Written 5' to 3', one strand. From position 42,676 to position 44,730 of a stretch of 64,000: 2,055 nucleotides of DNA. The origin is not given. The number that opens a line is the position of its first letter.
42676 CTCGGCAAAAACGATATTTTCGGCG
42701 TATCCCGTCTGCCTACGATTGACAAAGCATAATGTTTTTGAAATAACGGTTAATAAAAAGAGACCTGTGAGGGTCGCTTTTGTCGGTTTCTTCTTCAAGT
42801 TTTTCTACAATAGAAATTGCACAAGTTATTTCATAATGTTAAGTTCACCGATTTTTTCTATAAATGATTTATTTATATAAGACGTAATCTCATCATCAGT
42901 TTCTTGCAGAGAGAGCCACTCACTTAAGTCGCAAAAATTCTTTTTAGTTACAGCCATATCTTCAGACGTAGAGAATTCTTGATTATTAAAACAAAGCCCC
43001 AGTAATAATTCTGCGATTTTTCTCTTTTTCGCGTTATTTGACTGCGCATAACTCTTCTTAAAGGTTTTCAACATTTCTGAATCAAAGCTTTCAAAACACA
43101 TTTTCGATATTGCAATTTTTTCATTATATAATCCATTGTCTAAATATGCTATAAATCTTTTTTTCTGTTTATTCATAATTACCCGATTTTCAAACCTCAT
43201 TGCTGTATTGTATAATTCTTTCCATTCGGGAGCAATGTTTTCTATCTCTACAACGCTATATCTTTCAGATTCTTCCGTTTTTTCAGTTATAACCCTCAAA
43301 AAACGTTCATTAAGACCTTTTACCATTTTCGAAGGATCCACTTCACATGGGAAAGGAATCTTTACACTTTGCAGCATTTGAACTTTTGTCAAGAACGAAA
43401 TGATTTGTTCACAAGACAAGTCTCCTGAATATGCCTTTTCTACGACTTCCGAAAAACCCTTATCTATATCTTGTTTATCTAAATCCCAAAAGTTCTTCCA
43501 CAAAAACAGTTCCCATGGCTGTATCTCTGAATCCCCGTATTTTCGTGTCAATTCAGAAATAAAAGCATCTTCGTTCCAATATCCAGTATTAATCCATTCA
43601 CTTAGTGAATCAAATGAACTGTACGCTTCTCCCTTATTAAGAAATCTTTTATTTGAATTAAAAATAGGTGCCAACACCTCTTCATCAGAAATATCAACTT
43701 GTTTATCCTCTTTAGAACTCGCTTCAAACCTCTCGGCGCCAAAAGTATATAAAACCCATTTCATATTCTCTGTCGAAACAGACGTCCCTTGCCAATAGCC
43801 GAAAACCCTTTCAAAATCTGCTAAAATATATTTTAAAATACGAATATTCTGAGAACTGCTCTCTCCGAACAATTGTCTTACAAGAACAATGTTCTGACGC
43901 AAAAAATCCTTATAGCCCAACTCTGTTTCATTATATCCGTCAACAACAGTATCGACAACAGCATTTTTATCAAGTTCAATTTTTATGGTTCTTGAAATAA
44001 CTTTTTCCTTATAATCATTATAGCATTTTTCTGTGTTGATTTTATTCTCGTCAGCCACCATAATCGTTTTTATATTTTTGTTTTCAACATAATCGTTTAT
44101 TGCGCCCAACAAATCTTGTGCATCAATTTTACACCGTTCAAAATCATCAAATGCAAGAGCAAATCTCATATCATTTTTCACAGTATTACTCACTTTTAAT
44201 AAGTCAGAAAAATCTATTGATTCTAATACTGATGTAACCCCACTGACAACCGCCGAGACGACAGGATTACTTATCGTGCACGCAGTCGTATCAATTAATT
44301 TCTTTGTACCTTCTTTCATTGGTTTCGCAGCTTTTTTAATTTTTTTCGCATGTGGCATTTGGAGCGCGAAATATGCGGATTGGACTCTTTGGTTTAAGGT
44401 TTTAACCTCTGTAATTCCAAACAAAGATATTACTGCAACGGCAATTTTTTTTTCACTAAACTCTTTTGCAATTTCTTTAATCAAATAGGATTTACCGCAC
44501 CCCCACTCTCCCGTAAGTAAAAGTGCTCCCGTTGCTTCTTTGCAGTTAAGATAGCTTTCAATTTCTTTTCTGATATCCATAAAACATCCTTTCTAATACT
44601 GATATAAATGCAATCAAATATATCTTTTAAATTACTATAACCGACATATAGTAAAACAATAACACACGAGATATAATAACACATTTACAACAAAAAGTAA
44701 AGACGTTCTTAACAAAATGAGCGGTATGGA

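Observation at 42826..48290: AT-rich island: KAP NTPase + fused nuclease-methyltransferase + recombinase as a candidate phase-variable defence module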

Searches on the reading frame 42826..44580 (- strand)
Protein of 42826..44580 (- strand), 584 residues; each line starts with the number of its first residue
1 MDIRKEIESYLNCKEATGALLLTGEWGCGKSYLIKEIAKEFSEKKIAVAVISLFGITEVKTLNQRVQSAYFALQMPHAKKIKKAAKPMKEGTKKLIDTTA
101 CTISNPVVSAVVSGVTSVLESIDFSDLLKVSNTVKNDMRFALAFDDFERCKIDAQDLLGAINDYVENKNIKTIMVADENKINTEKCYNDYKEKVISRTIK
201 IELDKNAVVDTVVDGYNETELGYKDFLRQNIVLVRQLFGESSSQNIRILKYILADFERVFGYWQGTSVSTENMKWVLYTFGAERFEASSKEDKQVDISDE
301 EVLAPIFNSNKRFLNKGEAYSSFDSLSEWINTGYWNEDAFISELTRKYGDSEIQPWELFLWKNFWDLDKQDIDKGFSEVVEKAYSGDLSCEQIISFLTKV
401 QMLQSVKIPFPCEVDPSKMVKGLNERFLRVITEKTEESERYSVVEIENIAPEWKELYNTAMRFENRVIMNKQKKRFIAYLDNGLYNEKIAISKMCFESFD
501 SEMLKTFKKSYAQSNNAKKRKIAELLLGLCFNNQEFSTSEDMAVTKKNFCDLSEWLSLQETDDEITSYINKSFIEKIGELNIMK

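Call 4: search_protein_families(library=pfam, proteins=[window:42826-44580:-], max_evalue=0.01)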
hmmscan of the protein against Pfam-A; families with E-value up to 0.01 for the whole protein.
window:42826-44580:- (584 aa): 13 families
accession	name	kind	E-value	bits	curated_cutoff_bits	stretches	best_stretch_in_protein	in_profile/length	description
PF07693.20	KAP_NTPase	-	6.8e-15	55.5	20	1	16-258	19-288/293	KAP family P-loop domain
PF13191.12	AAA_16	-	2.3e-05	25.4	32.6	1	15-167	22-161/167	AAA ATPase domain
PF05673.19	DUF815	-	0.00028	20.6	23.8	1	3-66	40-102/249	Protein of unknown function (DUF815)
PF01637.24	ATPase_2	-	0.00041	20.7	33.2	1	6-191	10-169/225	ATPase domain predominantly from Archaea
PF13401.12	AAA_22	-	0.00078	20.2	27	1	17-70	5-58/130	AAA domain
PF03215.21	Rad17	-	0.001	19.5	23.8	0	18-45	46-73/186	Rad17 P-loop domain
PF24883.2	NPHP3_N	-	0.0012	19.5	24.8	1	6-68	11-74/164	Nephrocystin 3, N-terminal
PF12775.13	AAA_7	-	0.0016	18.5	25.8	1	18-68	34-84/181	P-loop containing dynein motor region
PF00910.28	RNA_helicase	-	0.0019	19.1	21.5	0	21-44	2-25/105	RNA helicase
PF10923.14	BrxC_BrxD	-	0.0021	17.5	22.2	1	21-106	53-134/414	BREX system ATP-binding protein BrxC/D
PF00004.35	AAA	-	0.0023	18.8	21.2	1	20-57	1-35/131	ATPase family associated with various cellular activities (AAA)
PF20720.3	nSTAND3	-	0.0041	17.3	27.2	0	11-62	11-60/155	Novel STAND NTPase 3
PF05970.20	PIF1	-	0.0065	16.5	25.9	0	14-80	19-85/223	PIF1-like helicase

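Call 5: search_protein_families(library=padloc, proteins=[window:42826-44580:-], max_evalue=0.1)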
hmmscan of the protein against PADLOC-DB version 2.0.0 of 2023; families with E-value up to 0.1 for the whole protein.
window:42826-44580:- (584 aa): 7 families
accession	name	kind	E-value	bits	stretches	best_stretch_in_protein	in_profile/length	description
PDLC05031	PDC-S49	-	3.1e-50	169.7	1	3-324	9-326/624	-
PDLC05029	PDC-S49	-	4.7e-41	139.2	1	3-385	8-397/619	-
PDLC05030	PDC-S49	-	2.9e-38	130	1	3-272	6-278/629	-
PDLC04792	PDC-S01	-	0.00015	18.5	1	3-83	6-85/452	-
PDLC04140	mad8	-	0.0003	18.4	1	18-125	28-101/314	mads_8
PDLC04476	PDC-M16A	-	0.00052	16.5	1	5-55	14-63/691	-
PDLC04702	PDC-M54A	-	0.007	11.8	1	4-64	304-366/1621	-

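Call 6: search_protein_families(library=ncbifam, proteins=[window:42826-44580:-], max_evalue=0.1)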
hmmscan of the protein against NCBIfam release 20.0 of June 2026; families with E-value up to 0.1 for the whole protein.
window:42826-44580:- (584 aa): 6 families
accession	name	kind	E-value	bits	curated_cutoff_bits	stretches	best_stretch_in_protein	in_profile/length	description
NF005992.0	PRK08116.1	subfamily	6.1e-05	22.3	189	1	7-56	104-153/269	hypothetical protein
NF006505.0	PRK08939.1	equivalog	8.4e-05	22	228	1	8-52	148-191/306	primosomal protein DnaI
TIGR03015.1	pepcterm_ATPase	hypoth_equivalog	0.0018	17.8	324.5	1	13-62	39-88/269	XrtA/PEP-CTERM system-associated ATPase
TIGR03420.1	DnaA_homol_Hda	equivalog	0.0047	16.5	194.8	1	14-59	35-80/226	DnaA regulatory inactivator Hda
NF038214.1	IS21_help_AAA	equivalog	0.055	13.2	200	0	18-53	91-126/232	IS21-like element helper ATPase IstB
NF007601.2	PRK10247.1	equivalog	0.055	12.9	292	0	18-70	28-79/204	iron efflux ABC transporter ATP-binding subunit FetA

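Call 52: find_homologous_proteins(query=window:42826-44580:-, max_evalue=0.001)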
Query window:42826-44580:- (584 aa): 899 proteins with E <= 0.001 among 8000 candidates; the best 120 are listed.
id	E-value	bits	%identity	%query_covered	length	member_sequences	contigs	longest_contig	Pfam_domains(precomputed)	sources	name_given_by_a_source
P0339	0.0e+0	1266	98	100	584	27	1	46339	PF07693.21,PF13191.13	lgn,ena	-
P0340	1.1e-164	567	99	45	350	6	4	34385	-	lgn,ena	-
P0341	1.6e-132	461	41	100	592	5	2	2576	PF07693.21,PF01637.25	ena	-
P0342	3.2e-132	460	42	100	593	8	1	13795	PF07693.21,PF00004.36,PF01637.25,PF13191.13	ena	-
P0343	1.6e-131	458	41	100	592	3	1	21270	PF07693.21,PF01637.25,PF13191.13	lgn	-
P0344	4.1e-131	456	41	100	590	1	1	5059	PF07693.21,PF13401.13,PF01637.25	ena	-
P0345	5.9e-130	453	41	100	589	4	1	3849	PF07693.21,PF13401.13,PF01637.25,PF13191.13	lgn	-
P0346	6.2e-130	453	43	99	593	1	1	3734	PF07693.21,PF01637.25,PF13191.13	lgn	-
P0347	7.4e-130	452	41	100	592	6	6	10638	PF07693.21,PF01637.25,PF13191.13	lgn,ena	-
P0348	1.4e-129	451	41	100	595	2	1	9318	PF07693.21,PF01637.25,PF13191.13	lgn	-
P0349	1.8e-129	451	42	99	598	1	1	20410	PF07693.21,PF01637.25,PF13191.13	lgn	-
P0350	2.3e-129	451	41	100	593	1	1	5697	PF07693.21,PF13401.13,PF01637.25,PF13191.13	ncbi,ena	-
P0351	3.4e-129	450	41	100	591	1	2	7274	PF07693.21,PF13401.13,PF01637.25,PF13191.13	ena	-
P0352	4.2e-129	450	41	100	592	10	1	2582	PF13173.13,PF07693.21,PF00004.36,PF05673.20,PF01637.25,PF13191.13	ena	-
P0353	4.2e-129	450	41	99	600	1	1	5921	PF07693.21,PF24883.3,PF00004.36,PF13401.13,PF01637.25,PF13191.13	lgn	-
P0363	1.4e-126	441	40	99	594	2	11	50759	PF07693.21,PF24883.3,PF00004.36,PF01637.25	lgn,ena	-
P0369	1.5e-124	435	40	100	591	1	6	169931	PF07693.21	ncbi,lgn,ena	-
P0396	1.6e-116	408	39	100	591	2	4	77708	PF07693.21,PF13401.13,PF13191.13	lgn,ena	-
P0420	2.3e-99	352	37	99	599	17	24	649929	PF07693.21,PF24883.3,PF13401.13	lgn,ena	-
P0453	2.9e-94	335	35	99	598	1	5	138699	PF07693.21,PF13401.13,PF13191.13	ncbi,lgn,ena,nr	ncbi:MAG: hypothetical protein IJE10_10980 [Clostridia bacterium]|nr:hypothetical protein [Clostridi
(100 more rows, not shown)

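Call 53: find_encoding_contigs(protein=P0369, flank=6000, max_places=3)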
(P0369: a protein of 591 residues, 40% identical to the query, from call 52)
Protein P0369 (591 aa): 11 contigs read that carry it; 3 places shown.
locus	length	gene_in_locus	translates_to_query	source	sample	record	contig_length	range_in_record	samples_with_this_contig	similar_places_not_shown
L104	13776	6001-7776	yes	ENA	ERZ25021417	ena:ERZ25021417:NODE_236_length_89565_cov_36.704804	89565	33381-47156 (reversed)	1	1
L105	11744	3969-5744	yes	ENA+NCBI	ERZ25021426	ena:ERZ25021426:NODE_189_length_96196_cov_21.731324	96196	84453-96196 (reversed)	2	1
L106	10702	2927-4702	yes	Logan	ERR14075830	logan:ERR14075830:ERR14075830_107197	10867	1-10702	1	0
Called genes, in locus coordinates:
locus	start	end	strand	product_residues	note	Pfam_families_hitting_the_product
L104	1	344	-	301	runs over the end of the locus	PF17989:ALP_N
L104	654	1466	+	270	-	PF01381:HTH_3, PF13443:HTH_26, PF13560:HTH_31 (faint)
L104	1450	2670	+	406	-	PF04542:Sigma70_r2, PF04545:Sigma70_r4 (weak)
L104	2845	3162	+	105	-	-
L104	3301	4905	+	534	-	PF12161:HsdM_N, PF02384:N6_Mtase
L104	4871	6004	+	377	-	PF01420:Methylase_S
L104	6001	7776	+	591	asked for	PF07693:KAP_NTPase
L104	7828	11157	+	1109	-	PF04313:HSDR_N, PF04851:ResIII, PF18766:SWI2_SNF2, PF22679:T1R_D3-like, PF11867:T1RH-like_C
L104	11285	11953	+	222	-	-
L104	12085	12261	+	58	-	-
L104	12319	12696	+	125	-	PF13310:Virulence_RhuM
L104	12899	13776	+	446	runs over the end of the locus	PF13173:AAA_14, PF13635:DUF4143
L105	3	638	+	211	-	?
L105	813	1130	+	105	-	-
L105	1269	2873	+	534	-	PF12161:HsdM_N, PF02384:N6_Mtase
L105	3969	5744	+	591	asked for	PF07693:KAP_NTPase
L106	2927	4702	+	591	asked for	PF07693:KAP_NTPase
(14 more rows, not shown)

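Call 54: find_encoding_contigs(protein=P0420, flank=6000, max_places=3)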
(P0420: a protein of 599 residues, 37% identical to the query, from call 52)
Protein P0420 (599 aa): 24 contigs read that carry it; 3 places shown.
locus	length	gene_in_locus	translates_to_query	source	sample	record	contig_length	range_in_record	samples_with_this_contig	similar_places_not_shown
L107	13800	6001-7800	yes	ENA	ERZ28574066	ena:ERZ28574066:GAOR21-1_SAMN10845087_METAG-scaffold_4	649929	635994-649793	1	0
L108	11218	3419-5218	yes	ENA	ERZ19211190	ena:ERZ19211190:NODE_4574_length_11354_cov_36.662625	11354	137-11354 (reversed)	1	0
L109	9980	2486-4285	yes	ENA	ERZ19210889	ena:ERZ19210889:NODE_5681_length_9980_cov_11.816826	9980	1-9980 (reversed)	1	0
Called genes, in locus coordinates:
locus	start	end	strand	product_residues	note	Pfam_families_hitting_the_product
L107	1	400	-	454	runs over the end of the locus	PF05272:VapE-like_dom, PF19263:DUF5906 (faint)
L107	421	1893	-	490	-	-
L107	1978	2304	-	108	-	-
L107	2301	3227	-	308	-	PF17989:ALP_N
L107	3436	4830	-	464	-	PF00078:RVT_1, PF08388:GIIM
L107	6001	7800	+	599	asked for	PF07693:KAP_NTPase, PF13401:AAA_22 (weak), PF24883:NPHP3_N (weak)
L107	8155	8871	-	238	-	PF01026:TatD_DNase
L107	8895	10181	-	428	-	PF06508:QueC (faint)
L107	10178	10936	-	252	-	PF28083:QatB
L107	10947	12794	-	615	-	PF07693:KAP_NTPase, PF13191:AAA_16 (weak), PF13401:AAA_22 (faint), PF24883:NPHP3_N (faint)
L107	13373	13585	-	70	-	-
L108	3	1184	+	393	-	?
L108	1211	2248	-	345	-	PF00078:RVT_1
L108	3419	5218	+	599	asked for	PF07693:KAP_NTPase, PF13401:AAA_22 (weak), PF24883:NPHP3_N (weak)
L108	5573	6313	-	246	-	PF01026:TatD_DNase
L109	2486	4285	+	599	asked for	PF07693:KAP_NTPase, PF13401:AAA_22 (weak), PF24883:NPHP3_N (weak)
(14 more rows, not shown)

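Call 56: find_encoding_contigs(protein=P0453, flank=6000, max_places=2)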
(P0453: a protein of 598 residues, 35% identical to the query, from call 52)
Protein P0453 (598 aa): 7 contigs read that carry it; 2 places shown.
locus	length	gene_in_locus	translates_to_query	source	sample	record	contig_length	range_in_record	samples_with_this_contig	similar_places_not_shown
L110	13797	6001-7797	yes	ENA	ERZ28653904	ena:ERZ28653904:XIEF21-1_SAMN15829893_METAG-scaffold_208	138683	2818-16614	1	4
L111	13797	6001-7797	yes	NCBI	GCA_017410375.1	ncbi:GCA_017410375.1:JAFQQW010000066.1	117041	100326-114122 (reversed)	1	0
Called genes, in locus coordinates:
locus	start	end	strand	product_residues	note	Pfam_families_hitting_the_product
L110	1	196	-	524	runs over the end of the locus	PF00239:Resolvase, PF07508:Recombinase, PF13408:Zn_ribbon_recom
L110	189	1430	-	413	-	PF00239:Resolvase, PF07508:Recombinase, PF13408:Zn_ribbon_recom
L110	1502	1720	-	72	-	PF20612:SHOCT_2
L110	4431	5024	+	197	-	-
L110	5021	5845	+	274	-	PF08843:AbiEii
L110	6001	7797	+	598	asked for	PF07693:KAP_NTPase, PF13191:AAA_16 (faint), PF13401:AAA_22 (faint)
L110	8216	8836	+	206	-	PF09339:HTH_IclR, PF13412:HTH_24 (weak), PF00717:Peptidase_S24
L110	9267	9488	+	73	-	-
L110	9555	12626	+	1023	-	PF00149:Metallophos, PF24406:nSTAND_NTPase4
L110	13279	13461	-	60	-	-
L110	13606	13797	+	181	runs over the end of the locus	-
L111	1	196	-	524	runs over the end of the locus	PF00239:Resolvase, PF07508:Recombinase, PF13408:Zn_ribbon_recom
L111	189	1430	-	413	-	PF00239:Resolvase, PF07508:Recombinase, PF13408:Zn_ribbon_recom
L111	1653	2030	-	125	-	PF00196:GerE (weak), PF08281:Sigma70_r4_2 (weak)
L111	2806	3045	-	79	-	-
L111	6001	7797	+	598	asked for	PF07693:KAP_NTPase, PF13191:AAA_16 (faint), PF13401:AAA_22 (faint)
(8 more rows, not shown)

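Call 57: find_encoding_contigs(protein=P0396, flank=6000, max_places=2)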
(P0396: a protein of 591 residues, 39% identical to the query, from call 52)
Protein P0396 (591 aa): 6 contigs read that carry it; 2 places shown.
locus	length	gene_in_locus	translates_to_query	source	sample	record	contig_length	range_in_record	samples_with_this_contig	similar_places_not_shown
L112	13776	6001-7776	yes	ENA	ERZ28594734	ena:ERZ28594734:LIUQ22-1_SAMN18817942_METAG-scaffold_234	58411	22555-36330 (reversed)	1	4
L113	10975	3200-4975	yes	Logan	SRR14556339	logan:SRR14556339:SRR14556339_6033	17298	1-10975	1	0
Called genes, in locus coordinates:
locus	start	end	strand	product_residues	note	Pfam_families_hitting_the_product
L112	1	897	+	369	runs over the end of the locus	PF19553:DUF6076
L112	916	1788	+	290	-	PF04542:Sigma70_r2 (weak)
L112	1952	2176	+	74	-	-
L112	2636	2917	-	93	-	PF20648:DUF6809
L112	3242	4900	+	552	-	PF12161:HsdM_N, PF02384:N6_Mtase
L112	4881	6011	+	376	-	PF01420:Methylase_S (weak)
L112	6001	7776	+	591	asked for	PF07693:KAP_NTPase, PF13191:AAA_16 (faint), PF13401:AAA_22 (faint)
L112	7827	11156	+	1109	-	PF04313:HSDR_N, PF04851:ResIII, PF18766:SWI2_SNF2, PF22679:T1R_D3-like, PF11867:T1RH-like_C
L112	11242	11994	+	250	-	PF18735:HEPN_RiboL-PSP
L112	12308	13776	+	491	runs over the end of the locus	PF00004:AAA (faint), PF28530:DUF8426, PF07728:AAA_5, PF28529:McrB_lid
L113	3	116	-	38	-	?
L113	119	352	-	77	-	-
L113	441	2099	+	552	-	PF12161:HsdM_N, PF02384:N6_Mtase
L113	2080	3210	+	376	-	PF01420:Methylase_S (weak)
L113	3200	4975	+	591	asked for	PF07693:KAP_NTPase, PF13191:AAA_16 (faint), PF13401:AAA_22 (faint)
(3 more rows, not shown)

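Call 58: find_encoding_contigs(protein=P0363, flank=6000, max_places=3)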
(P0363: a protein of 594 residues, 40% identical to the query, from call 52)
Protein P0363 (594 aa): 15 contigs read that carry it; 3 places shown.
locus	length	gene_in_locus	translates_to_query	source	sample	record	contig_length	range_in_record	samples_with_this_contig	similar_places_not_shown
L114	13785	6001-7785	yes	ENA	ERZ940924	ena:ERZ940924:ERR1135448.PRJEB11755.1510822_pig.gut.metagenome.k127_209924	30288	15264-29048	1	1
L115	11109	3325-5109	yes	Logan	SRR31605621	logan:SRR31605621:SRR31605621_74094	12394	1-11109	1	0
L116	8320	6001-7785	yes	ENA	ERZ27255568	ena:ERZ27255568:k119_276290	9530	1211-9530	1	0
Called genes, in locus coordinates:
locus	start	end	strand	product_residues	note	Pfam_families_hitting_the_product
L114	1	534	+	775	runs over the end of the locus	PF00343:Phosphorylase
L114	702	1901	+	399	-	PF03215:Rad17 (weak), PF00005:ABC_tran, PF02463:SMC_N (weak), PF17912:OB_MalK, PF08402:TOBE_2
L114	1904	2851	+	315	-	PF00480:ROK, PF01869:BcrAD_BadFG (weak)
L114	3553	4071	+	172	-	-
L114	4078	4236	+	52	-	-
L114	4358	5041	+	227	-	-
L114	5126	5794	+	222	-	-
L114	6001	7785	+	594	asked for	PF01637:ATPase_2 (weak), PF07693:KAP_NTPase, PF24883:NPHP3_N (faint), PF00004:AAA (faint)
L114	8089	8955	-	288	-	-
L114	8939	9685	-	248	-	-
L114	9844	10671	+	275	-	PF06970:RepA_N, PF19481:DUF6017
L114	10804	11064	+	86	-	PF21983:NikA-like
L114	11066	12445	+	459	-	PF03432:Relaxase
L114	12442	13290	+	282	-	PF02195:ParB_N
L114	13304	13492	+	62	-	-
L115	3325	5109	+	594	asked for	PF01637:ATPase_2 (weak), PF07693:KAP_NTPase, PF24883:NPHP3_N (faint), PF00004:AAA (faint)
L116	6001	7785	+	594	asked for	PF01637:ATPase_2 (weak), PF07693:KAP_NTPase, PF24883:NPHP3_N (faint), PF00004:AAA (faint)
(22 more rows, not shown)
